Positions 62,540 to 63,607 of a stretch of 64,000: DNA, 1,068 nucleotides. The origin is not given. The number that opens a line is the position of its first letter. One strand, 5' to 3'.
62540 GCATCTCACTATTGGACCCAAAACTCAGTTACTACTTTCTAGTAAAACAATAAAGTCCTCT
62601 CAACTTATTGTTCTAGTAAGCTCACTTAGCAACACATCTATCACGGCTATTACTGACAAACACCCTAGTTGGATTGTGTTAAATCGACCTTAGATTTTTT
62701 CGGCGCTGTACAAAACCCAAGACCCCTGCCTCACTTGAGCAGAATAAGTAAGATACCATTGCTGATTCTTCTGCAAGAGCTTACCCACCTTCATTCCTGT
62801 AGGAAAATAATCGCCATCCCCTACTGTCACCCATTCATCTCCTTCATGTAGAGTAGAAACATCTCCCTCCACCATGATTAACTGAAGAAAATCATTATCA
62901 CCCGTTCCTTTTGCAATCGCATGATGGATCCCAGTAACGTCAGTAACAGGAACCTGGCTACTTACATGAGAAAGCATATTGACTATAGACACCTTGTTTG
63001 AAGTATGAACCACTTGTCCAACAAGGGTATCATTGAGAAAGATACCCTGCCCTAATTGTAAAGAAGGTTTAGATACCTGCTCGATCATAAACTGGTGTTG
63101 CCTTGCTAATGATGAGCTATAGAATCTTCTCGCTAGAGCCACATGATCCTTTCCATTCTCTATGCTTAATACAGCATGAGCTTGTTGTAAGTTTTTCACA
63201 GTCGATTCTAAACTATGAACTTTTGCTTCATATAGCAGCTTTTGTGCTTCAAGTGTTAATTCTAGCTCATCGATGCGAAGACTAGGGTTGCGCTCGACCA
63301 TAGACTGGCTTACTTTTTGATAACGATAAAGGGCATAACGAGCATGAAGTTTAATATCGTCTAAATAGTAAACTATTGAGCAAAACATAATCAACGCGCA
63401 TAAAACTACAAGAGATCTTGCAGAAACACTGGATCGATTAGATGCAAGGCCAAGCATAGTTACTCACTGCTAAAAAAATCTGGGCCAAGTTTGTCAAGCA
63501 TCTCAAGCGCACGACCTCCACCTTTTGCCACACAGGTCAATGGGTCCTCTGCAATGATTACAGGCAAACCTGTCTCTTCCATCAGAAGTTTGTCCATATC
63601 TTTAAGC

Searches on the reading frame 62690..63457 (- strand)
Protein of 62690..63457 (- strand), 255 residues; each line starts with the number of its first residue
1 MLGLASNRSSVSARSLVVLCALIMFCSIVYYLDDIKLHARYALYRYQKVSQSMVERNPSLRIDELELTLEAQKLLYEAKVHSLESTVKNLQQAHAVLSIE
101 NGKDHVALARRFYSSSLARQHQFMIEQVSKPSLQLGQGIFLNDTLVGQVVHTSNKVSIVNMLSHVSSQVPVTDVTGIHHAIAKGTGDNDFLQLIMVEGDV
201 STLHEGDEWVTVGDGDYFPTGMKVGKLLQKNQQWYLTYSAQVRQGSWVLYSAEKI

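Call 23: search_protein_families(library=ncbifam, proteins=[window:62690-63457:-])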
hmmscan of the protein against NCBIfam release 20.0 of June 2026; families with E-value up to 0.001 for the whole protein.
window:62690-63457:- (255 aa): 10 families
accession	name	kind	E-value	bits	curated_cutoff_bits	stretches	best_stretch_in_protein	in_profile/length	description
NF010514.0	PRK13922.12-4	equivalog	2.7e-13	49.7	337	1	79-243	104-261/276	rod shape-determining protein MreC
NF010533.0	PRK13922.9-5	equivalog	3.2e-11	42.9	384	1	129-231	153-253/345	rod shape-determining protein MreC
TIGR00219.1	mreC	equivalog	3.7e-10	39.4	92.75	1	50-229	62-242/283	rod shape-determining protein MreC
NF010513.0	PRK13922.12-3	equivalog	1.3e-09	37.9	380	1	91-231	114-254/305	rod shape-determining protein MreC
NF010512.0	PRK13922.12-1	equivalog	4.8e-09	35.9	336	1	120-230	135-243/287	rod shape-determining protein MreC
NF010536.0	PRK13923.2-1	equivalog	7.8e-08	32.3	271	1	106-235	36-164/210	putative spore coat protein regulator protein YlbO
NF010532.0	PRK13922.9-3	equivalog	8.7e-08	31.6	243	1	54-242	57-245/280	rod shape-determining protein MreC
NF010527.0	PRK13922.6-2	equivalog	1.1e-07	31.4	289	1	64-241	55-228/249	rod shape-determining protein MreC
NF010520.0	PRK13922.13-5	equivalog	3.7e-07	29.7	343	1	50-227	57-228/263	rod shape-determining protein MreC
NF010519.0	PRK13922.13-4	equivalog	1.2e-05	24.6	505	1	82-227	95-239/406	rod shape-determining protein MreC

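Call 63: find_encoding_contigs(protein=window:62690-63457:-, flank=10000, max_places=3)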
Protein window:62690-63457:- (255 aa): 2 contigs read that carry it; 1 place shown.
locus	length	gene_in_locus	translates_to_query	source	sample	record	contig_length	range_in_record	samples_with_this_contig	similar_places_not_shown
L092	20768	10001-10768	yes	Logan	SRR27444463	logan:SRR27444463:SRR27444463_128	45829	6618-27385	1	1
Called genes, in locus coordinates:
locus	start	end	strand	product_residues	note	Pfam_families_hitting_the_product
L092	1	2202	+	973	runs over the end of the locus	-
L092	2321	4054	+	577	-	PF00664:ABC_membrane, PF13555:AAA_29 (faint), PF03193:RsgA_GTPase (weak), PF00005:ABC_tran, PF02463:SMC_N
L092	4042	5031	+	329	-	PF02606:LpxK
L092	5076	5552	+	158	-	PF00210:Ferritin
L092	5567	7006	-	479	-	PF02934:GatB_N, PF02637:GatB_Yqey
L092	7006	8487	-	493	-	PF01425:Amidase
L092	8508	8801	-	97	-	PF02686:GatC (weak)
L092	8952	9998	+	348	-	PF06723:MreB_Mbl, PF00022:Actin (weak), PF00012:HSP70, PF11104:PilM_2 (faint), PF14450:FtsA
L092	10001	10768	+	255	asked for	PF04085:MreC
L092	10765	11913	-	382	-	-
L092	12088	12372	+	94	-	PF00216:Bac_DNA_binding, PF18291:HU-HIG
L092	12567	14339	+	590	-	PF13623:SurA_N_2, PF13624:SurA_N_3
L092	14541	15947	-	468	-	-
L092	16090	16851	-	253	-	PF00106:adh_short, PF13561:adh_short_C2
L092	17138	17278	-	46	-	-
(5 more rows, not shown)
